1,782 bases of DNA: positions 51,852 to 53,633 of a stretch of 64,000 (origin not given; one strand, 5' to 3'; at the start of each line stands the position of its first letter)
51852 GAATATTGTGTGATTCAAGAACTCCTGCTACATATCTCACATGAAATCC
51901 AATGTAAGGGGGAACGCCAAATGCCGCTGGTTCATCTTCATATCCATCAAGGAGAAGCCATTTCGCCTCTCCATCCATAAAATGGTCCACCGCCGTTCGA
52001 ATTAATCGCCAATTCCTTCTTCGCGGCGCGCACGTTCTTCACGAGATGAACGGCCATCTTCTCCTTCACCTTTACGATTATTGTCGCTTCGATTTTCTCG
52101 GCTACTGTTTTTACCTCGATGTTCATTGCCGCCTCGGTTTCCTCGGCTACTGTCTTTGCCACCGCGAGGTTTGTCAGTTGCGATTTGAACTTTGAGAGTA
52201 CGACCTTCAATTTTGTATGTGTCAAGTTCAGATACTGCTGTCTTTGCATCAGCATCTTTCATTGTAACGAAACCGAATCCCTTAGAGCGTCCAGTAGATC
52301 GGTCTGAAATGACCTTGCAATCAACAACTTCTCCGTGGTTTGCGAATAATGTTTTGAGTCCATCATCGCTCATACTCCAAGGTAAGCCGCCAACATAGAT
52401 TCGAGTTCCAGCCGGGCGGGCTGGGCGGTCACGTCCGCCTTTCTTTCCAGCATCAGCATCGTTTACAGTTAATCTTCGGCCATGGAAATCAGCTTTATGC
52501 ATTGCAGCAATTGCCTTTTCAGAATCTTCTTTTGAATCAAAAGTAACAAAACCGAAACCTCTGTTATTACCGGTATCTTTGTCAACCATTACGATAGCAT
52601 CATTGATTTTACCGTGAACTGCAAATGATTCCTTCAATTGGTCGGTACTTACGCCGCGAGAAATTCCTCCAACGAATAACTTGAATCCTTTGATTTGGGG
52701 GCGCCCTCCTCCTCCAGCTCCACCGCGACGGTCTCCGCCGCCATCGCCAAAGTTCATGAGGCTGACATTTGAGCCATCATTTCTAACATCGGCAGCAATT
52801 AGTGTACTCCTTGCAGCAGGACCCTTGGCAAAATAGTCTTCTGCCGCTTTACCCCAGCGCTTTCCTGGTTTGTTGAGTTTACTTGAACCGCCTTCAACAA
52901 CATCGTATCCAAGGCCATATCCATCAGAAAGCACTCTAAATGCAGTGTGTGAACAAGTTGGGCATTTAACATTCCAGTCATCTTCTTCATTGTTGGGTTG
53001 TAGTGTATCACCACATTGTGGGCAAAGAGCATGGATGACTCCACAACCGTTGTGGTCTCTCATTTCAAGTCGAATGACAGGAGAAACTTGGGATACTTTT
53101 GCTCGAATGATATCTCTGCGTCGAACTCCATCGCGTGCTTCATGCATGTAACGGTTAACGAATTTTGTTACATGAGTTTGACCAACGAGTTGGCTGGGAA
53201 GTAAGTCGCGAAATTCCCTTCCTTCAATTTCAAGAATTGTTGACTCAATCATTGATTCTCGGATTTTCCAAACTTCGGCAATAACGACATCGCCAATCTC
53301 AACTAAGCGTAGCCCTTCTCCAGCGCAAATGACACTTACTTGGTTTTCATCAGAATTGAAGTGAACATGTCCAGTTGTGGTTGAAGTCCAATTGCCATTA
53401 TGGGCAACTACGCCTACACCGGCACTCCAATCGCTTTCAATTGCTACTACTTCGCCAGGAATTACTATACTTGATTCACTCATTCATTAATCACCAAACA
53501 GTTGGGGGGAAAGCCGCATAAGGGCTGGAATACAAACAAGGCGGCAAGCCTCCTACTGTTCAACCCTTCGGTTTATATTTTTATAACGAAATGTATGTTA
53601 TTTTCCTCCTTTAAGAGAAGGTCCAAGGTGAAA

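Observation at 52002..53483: Csl4 exosome-cap protein fused to two RRM domains and an RGG-like tail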

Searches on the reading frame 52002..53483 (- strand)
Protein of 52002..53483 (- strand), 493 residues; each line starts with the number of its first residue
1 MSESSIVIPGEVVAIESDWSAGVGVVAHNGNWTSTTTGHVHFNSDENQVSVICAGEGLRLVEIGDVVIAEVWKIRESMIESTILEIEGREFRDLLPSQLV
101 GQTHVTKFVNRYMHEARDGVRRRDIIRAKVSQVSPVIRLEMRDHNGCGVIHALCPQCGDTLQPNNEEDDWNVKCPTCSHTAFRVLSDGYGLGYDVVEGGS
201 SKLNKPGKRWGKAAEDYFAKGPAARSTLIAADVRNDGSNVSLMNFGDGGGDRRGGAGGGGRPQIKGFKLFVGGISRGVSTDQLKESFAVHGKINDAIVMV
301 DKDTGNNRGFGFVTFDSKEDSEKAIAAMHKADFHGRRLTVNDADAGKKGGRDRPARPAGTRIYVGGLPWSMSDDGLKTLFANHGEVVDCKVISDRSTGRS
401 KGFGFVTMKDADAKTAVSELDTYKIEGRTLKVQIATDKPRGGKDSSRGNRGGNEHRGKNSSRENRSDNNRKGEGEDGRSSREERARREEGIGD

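Call 4: search_protein_families(library=pfam, proteins=[window:52002-53483:-], max_evalue=1)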
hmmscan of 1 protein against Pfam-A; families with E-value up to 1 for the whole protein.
window:52002-53483:- (493 aa): 14 families
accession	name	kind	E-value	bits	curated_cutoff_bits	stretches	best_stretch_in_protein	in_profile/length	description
PF00076.28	RRM_1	-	1.9e-40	137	20.7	2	269-338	1-69/70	RNA recognition motif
PF16367.11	RRM_7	-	1.6e-07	31.6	27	2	361-413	3-61/94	RNA recognition motif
PF14382.12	ECR1_N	-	4.2e-06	26.9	27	1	6-41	1-36/38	Exosome complex exonuclease RRP4 N-terminal region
PF08777.17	RRM_3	-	0.00019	21.9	22.9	1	269-331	4-60/102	RNA binding motif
PF24475.1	RBD_DEAH11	-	0.0018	18.8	28.4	1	300-341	71-111/115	DEAH11-like, RNA-binding domain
PF08206.17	OB_RNB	-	0.0033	17.5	24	0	305-320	5-20/58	Ribonuclease B OB domain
PF16842.11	RRM_occluded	-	0.014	15.7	30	0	274-340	9-70/79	Occluded RNA-recognition motif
PF24042.1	DUF7351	-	0.017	15.3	31.2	1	154-183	4-33/177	Domain of unknown function (DUF7351)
PF03880.21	DbpA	-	0.02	15.3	25.6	0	403-433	41-71/72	DbpA RNA binding domain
PF02150.21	Zn_ribbon_RPB9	-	0.042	14.2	25.2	1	154-178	4-28/36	RNA polymerases M/15 Kd subunit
PF01155.25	HypA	-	0.065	13.7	28.9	1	151-186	70-101/112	Hydrogenase/urease nickel incorporation, metallochaperone, hypA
PF22415.1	PSV_ORF131-like_dom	-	0.11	12.9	27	0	146-159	16-30/80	PSV_Hypothetical protein ORF131-like domain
PF09723.15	Zn_ribbon_8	-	0.2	12.1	34.4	1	154-183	8-39/41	Zinc ribbon domain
PF23451.1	Zn_ribbon_PaaD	-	0.58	10.3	27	1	165-184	8-27/53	PaaD zinc beta ribbon domain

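Call 5: search_protein_families(library=ncbifam, proteins=[window:52002-53483:-], max_evalue=1)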
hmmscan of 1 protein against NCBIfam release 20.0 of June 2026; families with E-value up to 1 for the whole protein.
window:52002-53483:- (493 aa): 15 families
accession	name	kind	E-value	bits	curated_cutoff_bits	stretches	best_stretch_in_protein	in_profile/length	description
NF058537.1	Rbp_regulator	equivalog_domain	6.5e-44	148.1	100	2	362-438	2-79/79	RNA-binding regulator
NF034126.3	PRK09521.1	equivalog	4e-35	121.2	90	1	6-190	2-179/180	exosome complex RNA-binding protein Csl4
TIGR01622.1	SF-CC1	subfamily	4.2e-32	111.8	231.65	2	350-480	210-345/500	splicing factor, CC1-like family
TIGR01628.1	PABP-1234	subfamily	4.1e-27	95.6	497.1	2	264-344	283-362/595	polyadenylate binding protein, human types 1, 2, 3, 4 family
TIGR01661.1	ELAV_HUD_SF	subfamily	1.6e-25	90.4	279.1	2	360-436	4-81/351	ELAV/HuD family splicing factor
TIGR01659.1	sex-lethal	subfamily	3.4e-21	76.3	486.2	1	211-438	58-275/346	sex-lethal family splicing factor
TIGR01642.1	U2AF_lg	subfamily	8.9e-21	74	310.3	2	360-436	297-374/510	U2 snRNP auxilliary factor, large subunit, splicing factor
TIGR01648.1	hnRNP-R-Q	subfamily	1.5e-19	70.2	317.85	2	260-333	53-124/577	hnRNP-R, Q splicing factor family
TIGR01645.1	half-pint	subfamily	6.7e-16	58.2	443.95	2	362-435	204-277/607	poly-U binding splicing factor, half-pint family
NF003181.1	PRK04163.1-1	equivalog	8.4e-06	25.1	200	1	5-139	3-126/221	exosome complex RNA-binding protein Rrp4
NF047912.1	ECs_2282_CxxC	subfamily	0.0046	16.8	37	1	153-180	4-36/60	ECs_2282 family putative zinc-binding protein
TIGR02605.1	CxxC_CxxC_SSSS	subfamily_domain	0.0051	16.9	31.3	1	154-186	8-42/52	FmdB family zinc ribbon protein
TIGR01649.1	hnRNP-L_PTB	subfamily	0.07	12.1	287.4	0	370-435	310-371/493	hnRNP-L/PTB/hephaestus splicing factor family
TIGR02381.1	cspD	equivalog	0.099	12.6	115.4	0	306-320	11-25/68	cold shock domain-containing protein CspD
TIGR00100.1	hypA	equivalog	0.22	11.6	88.1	1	152-186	71-102/116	hydrogenase maturation nickel metallochaperone HypA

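Call 6: search_solved_structures(query=window:52002-53483:-, max_evalue=0.01, show_alignments=3)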
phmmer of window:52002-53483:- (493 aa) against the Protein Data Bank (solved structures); distinct sequences matched with E-value up to 0.01: 313 (the best 60 are shown).
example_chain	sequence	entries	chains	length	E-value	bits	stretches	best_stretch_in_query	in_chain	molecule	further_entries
6r5k_D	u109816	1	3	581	1.8e-36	129.1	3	268-437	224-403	Polyadenylate-binding protein, cytoplasmic and nuclear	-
9cb5_A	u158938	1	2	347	7.4e-28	100.6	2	258-449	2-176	Nucleolin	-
5x8p_v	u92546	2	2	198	1.6e-26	96.2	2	359-446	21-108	protein cS22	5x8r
5mmj_v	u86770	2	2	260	4.3e-26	94.8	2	358-446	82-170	30S ribosomal protein 2, chloroplastic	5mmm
2cjk_A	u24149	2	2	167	9.6e-25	90.4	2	263-343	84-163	NUCLEAR POLYADENYLATED RNA-BINDING PROTEIN 4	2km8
5en1_A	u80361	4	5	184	4.1e-22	81.7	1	267-435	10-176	Heterogeneous nuclear ribonucleoproteins A2/B1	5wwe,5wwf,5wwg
5ho4_A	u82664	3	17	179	4.5e-22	81.5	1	267-435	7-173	Heterogeneous nuclear ribonucleoproteins A2/B1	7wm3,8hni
4yoe_A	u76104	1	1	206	5.4e-22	81.3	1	267-456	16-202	Heterogeneous nuclear ribonucleoprotein A1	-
8x0n_A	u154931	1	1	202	6.3e-22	81.1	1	268-455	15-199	Heterogeneous nuclear ribonucleoprotein A1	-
1fnx_H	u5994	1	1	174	1.1e-21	80.3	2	360-438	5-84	HU ANTIGEN C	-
8rzv_A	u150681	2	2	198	1.1e-21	80.2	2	352-437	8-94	Heterogeneous nuclear ribonucleoprotein A1, N-terminally processed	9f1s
9gea_A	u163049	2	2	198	1.3e-21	80.1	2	349-437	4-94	Heterogeneous nuclear ribonucleoprotein A1, N-terminally processed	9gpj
2lyv_A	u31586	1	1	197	1.5e-21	79.8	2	352-437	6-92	Heterogeneous nuclear ribonucleoprotein A1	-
9f4d_A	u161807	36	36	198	1.6e-21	79.7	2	352-437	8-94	Heterogeneous nuclear ribonucleoprotein A1, N-terminally processed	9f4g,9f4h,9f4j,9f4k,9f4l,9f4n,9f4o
6dcl_A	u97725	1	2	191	1.6e-21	79.7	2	352-437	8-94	Heterogeneous nuclear ribonucleoprotein A1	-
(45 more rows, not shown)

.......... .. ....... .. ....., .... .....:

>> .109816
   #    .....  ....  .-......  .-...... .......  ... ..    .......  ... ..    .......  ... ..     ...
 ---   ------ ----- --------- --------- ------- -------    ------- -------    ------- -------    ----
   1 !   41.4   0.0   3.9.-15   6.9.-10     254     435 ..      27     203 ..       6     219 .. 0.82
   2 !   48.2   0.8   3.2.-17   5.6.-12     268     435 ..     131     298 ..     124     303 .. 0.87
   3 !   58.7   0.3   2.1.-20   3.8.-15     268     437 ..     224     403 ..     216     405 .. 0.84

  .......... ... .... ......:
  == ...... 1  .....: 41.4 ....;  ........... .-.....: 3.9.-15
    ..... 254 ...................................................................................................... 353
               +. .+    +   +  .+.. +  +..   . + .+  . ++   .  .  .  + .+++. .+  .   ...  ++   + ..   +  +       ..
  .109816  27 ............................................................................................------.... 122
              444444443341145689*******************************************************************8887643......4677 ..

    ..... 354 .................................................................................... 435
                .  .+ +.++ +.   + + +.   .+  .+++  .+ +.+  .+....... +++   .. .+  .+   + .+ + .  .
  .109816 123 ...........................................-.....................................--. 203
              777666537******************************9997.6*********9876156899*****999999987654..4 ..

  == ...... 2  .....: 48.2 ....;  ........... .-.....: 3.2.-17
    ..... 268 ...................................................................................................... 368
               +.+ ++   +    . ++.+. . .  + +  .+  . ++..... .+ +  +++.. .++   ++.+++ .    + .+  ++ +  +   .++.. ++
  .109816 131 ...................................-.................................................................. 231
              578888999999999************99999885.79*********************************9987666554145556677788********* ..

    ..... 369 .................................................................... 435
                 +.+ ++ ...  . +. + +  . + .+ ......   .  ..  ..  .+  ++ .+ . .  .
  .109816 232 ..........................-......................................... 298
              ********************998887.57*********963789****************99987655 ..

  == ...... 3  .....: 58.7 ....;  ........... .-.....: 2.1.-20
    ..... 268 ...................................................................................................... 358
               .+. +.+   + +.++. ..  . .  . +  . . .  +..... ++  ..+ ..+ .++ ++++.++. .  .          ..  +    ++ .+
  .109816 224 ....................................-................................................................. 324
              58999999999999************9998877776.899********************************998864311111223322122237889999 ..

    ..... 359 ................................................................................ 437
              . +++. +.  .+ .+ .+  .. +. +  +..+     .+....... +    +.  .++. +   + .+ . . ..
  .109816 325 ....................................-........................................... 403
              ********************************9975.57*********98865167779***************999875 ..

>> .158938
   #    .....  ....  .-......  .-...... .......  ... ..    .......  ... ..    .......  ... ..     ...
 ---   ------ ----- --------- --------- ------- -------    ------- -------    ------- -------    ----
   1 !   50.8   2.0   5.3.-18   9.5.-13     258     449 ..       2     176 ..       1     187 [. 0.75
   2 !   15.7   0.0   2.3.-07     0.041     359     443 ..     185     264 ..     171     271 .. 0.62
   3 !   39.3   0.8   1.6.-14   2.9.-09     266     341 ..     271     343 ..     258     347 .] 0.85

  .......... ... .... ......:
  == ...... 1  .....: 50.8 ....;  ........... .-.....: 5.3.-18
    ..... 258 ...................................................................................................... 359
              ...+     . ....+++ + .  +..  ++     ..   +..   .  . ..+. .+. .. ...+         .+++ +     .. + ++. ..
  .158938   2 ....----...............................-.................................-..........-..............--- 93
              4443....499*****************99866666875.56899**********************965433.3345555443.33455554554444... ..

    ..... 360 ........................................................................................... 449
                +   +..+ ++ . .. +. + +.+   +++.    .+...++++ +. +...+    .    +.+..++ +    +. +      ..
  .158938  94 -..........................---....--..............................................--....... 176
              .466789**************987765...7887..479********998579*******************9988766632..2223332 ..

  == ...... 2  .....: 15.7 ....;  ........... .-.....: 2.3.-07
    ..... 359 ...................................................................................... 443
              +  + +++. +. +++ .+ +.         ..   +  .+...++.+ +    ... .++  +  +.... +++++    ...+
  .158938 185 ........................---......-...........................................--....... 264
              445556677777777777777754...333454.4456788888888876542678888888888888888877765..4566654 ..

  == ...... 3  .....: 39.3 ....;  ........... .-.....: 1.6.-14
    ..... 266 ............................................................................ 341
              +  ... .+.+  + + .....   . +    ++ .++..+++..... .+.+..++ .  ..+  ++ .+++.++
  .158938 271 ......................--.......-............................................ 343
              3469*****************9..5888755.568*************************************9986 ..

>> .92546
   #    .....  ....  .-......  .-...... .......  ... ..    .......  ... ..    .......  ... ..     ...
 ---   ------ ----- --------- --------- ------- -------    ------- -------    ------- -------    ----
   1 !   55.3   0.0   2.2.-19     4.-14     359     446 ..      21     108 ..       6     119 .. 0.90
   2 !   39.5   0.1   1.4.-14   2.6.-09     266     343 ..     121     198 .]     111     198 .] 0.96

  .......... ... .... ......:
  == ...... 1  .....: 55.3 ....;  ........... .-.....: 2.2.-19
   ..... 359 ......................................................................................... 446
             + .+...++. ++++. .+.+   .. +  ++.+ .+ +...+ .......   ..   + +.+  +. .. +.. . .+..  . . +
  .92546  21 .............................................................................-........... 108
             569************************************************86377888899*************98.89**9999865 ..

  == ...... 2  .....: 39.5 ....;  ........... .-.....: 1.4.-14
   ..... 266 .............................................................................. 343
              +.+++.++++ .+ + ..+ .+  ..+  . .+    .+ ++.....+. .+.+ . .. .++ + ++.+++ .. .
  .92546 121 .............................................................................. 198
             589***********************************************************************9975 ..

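Call 7: find_homologous_proteins(query=window:52002-53483:-, max_evalue=0.00001)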
Query window:52002-53483:- (493 aa): 310 proteins with E <= 0.00001 among 8000 candidates; the best 120 are listed.
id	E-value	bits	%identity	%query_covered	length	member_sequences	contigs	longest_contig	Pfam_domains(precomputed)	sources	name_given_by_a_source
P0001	0.0e+0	1075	96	100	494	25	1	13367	PF00076.29,PF14382.13,PF16367.12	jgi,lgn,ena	jgi:RNA recognition motif-containing protein/exosome complex RNA-binding protein Csl4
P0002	6.8e-267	904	80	100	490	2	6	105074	PF08777.18,PF00076.29,PF14382.13,PF16367.12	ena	-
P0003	2.6e-172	592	56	99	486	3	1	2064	PF24475.2,PF00076.29,PF16842.12,PF16367.12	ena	-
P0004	3.5e-166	572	54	99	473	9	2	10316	PF24475.2,PF00076.29,PF14382.13,PF16367.12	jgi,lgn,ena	-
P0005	3.5e-164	565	56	99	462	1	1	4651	PF08777.18,PF24475.2,PF03880.22,PF00076.29,PF16842.12,PF16367.12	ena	-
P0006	1.9e-163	563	54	99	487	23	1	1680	PF00076.29,PF16842.12,PF16367.12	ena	-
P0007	2.3e-160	553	52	99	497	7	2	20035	PF00076.29,PF16367.12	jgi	-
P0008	7.4e-142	492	49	100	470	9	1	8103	PF00076.29,PF14382.13,PF16367.12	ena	-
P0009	1.4e-141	491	50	100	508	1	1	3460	PF00076.29,PF16367.12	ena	-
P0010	5.2e-140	485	50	100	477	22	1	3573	PF00076.29,PF14382.13,PF16367.12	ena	-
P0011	3.5e-138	479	49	100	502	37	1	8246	PF00076.29,PF14382.13,PF16367.12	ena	-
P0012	4.8e-136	472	49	100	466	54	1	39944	PF03880.22,PF00076.29,PF14382.13,PF16842.12,PF16367.12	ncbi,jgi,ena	jgi:RNA recognition motif-containing protein/exosome complex RNA-binding protein Csl4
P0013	9.8e-131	455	47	100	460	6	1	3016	PF00076.29,PF14382.13,PF16367.12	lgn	-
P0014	3.6e-113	397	42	98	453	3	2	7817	PF08777.18,PF13893.13,PF03880.22,PF00076.29,PF14382.13,PF16367.12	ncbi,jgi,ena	-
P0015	6.7e-113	396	43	99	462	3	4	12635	PF08777.18,PF03880.22,PF00076.29,PF16367.12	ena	-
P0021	3.2e-108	381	42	99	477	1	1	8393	PF00076.29,PF14382.13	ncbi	-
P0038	6.2e-93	330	41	88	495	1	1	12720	PF00076.29,PF14382.13,PF28441.1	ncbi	-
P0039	3.8e-87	311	40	94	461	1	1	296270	PF00076.29,PF14382.13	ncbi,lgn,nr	ncbi:MAG: exosome complex RNA-binding protein Csl4 [Candidatus Poseidoniaceae archaeon]|nr:exosome c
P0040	5.2e-72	261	35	99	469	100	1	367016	PF00076.29,PF14382.13,PF28441.1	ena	-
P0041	1.1e-57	214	31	87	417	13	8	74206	PF00076.29,PF23477.2,PF16367.12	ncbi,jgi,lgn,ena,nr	ncbi:MAG: hypothetical protein CMA28_04820 [Euryarchaeota archaeon]|jgi:cold-inducible RNA-binding p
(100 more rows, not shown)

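Call 17: find_encoding_contigs(protein=P0040, flank=10000, max_places=2)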
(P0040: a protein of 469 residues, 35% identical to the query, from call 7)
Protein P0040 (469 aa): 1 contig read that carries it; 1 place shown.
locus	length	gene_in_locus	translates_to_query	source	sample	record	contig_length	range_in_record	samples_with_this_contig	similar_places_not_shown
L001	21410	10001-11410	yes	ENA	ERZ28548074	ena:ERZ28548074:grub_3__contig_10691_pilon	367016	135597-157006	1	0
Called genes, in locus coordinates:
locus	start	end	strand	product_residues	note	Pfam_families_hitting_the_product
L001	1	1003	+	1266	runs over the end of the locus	PF00801:PKD (faint)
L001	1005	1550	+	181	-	-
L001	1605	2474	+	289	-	-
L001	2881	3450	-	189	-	PF02545:Maf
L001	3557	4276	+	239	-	PF06745:ATPase, PF13481:AAA_25, PF23442:DUF7125 (weak)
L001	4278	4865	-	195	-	PF01551:Peptidase_M23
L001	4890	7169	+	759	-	-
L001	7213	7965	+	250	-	PF00535:Glycos_transf_2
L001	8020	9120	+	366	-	-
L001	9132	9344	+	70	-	PF13240:Zn_Ribbon_1 (weak)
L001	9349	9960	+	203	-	PF10294:Methyltransf_16 (weak), PF03602:Cons_hypoth95, PF05175:MTS, PF06325:PrmA, PF13649:Methyltransf_25 (weak), PF13847:Methyltransf_31 (weak)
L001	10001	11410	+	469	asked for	PF14382:ECR1_N, PF00076:RRM_1, PF28441:RRM_11 (faint), PF00076:RRM_1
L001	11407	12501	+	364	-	PF04055:Radical_SAM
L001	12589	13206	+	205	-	-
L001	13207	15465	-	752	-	PF01702:TGT, PF14810:TGT_C2 (weak), PF01472:PUA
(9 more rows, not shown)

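Call 18: find_encoding_contigs(protein=P0039, flank=10000, max_places=2)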
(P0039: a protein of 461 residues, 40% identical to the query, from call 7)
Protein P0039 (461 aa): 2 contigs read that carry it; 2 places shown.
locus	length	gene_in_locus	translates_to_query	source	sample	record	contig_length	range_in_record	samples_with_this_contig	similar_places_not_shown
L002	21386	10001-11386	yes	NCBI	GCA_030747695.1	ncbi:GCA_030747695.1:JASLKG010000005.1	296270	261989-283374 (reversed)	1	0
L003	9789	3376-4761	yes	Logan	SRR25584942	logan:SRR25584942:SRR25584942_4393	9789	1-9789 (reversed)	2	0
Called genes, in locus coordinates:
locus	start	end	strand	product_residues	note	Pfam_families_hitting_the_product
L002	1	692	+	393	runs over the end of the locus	PF00005:ABC_tran, PF13304:AAA_21 (faint), PF02463:SMC_N (weak)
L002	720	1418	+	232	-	PF01578:Cytochrom_C_asm (weak)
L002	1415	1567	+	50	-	-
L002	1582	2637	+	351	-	PF04981:NMD3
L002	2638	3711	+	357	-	PF10432:bact-PGI_C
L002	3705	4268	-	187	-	PF01551:Peptidase_M23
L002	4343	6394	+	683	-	-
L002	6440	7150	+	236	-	PF00535:Glycos_transf_2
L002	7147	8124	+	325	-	PF01118:Semialdhyde_dh, PF02774:Semialdhyde_dhC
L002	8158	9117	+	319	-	-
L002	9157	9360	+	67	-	-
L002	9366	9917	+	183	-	PF05175:MTS (weak)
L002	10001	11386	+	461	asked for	PF14382:ECR1_N (weak), PF00076:RRM_1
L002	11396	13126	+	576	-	PF04055:Radical_SAM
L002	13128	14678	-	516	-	PF01154:HMG_CoA_synt_N, PF08540:HMG_CoA_synt_C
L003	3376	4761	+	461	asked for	PF14382:ECR1_N (weak), PF00076:RRM_1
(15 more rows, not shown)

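Call 19: find_encoding_contigs(protein=P0041, flank=10000, max_places=2)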
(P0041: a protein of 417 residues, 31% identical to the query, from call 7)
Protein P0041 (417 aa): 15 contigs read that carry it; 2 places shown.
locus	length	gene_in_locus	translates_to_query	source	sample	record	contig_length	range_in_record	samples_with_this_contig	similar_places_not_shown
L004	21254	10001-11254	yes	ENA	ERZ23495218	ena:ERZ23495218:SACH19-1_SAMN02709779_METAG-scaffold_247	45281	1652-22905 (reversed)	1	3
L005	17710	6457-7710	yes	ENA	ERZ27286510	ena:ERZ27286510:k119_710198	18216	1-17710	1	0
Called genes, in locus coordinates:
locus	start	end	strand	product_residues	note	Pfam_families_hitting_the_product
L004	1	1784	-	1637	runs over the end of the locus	PF00082:Peptidase_S8, PF07705:CARDB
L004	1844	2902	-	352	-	PF01694:Rhomboid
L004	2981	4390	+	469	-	PF02463:SMC_N (weak), PF00005:ABC_tran, PF13304:AAA_21 (faint)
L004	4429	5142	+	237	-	PF01578:Cytochrom_C_asm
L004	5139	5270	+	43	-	-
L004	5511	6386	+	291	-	PF04981:NMD3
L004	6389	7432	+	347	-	PF01380:SIS (weak), PF10432:bact-PGI_C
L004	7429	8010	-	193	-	PF01551:Peptidase_M23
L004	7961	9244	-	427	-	PF02646:RmuC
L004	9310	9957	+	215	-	PF06325:PrmA, PF03602:Cons_hypoth95, PF05175:MTS, PF13847:Methyltransf_31 (weak)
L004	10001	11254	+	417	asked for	PF23477:zf_Tbcl_2, PF16367:RRM_7 (faint), PF00076:RRM_1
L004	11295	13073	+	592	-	PF04055:Radical_SAM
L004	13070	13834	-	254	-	PF09754:PAC2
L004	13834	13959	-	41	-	-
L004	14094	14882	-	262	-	PF00575:S1, PF07541:EIF_2_alpha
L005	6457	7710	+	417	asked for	PF23477:zf_Tbcl_2, PF16367:RRM_7 (faint), PF00076:RRM_1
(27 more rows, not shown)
